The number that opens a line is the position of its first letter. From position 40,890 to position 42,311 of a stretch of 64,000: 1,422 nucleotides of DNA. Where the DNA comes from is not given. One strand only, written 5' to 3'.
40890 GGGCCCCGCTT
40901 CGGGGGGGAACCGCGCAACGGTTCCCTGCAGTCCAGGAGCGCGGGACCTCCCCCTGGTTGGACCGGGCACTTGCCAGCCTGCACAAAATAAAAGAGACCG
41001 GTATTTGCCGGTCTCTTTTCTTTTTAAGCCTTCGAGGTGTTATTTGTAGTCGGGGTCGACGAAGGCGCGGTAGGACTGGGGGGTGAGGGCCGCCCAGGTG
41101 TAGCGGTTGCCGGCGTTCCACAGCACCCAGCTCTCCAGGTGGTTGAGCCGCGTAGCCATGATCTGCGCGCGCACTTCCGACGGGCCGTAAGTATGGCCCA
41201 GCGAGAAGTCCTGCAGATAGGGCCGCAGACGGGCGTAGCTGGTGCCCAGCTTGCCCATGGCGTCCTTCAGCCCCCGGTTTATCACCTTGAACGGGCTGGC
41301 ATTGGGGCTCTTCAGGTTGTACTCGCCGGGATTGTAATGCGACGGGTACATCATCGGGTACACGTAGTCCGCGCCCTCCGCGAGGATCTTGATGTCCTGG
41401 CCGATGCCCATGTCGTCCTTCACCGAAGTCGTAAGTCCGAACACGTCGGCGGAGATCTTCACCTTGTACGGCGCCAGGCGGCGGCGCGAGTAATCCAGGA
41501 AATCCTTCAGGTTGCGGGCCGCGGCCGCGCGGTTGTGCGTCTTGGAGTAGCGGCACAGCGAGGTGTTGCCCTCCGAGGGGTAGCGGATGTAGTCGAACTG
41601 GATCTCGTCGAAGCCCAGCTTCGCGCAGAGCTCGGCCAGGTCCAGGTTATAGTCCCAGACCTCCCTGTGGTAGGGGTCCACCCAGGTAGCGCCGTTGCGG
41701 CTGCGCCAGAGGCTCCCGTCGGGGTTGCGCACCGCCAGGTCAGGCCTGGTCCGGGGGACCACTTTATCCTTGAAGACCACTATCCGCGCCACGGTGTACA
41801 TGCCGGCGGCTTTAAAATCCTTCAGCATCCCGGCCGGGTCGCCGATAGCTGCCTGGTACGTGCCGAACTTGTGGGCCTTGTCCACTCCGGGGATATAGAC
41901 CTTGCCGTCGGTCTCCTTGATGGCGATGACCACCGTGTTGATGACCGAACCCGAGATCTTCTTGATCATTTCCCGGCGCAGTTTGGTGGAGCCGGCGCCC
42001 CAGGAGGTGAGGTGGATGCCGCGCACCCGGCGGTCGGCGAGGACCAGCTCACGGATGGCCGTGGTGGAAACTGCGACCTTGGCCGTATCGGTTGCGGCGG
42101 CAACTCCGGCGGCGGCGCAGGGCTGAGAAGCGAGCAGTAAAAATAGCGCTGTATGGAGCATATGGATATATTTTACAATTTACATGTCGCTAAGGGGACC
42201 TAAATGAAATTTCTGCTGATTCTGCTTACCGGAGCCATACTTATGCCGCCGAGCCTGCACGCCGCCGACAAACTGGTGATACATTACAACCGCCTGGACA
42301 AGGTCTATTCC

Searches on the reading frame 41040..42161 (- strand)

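Call 16: search_protein_families(library=pfam, proteins=[window:41040-42161:-])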
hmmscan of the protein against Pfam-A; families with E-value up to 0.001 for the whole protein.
window:41040-42161:- (373 aa): 1 family
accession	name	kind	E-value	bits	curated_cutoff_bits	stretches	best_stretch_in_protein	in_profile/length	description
PF13200.12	DUF4015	-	2.2e-103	346.1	27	1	48-354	1-313/313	Putative glycosyl hydrolase domain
